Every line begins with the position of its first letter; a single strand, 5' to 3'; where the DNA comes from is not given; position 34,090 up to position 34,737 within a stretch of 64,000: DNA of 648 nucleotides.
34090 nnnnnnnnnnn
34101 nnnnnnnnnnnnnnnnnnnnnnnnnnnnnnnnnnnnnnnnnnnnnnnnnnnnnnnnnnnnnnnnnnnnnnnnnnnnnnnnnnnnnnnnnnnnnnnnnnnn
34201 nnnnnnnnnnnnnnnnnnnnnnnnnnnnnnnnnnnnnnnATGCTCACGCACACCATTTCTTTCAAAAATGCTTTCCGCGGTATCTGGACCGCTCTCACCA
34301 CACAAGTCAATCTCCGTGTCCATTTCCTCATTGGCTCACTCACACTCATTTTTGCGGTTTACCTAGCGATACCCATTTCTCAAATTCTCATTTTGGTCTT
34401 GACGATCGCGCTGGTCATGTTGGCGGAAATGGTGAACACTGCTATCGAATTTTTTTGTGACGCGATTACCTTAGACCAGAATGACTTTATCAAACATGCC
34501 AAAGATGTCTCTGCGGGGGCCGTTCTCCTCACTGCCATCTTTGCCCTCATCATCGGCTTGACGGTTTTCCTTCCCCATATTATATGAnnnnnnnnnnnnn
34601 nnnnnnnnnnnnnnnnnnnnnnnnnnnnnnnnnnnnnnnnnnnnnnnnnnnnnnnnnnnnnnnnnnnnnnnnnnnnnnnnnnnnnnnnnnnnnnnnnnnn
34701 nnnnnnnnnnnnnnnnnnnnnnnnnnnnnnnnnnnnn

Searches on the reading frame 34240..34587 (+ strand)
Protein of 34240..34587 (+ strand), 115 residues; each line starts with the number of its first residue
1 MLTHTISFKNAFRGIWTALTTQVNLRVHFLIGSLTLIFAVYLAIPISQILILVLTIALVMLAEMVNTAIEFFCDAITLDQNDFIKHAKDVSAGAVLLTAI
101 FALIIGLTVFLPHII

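Call 46: search_protein_families(library=pfam, proteins=[window:34240-34587:+], max_evalue=0.01)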
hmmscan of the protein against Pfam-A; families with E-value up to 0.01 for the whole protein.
window:34240-34587:+ (115 aa): 1 family
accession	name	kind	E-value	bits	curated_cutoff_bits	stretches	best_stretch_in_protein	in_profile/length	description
PF01219.24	DAGK_prokar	-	3.7e-29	101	22.3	1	10-110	2-102/102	Prokaryotic diacylglycerol kinase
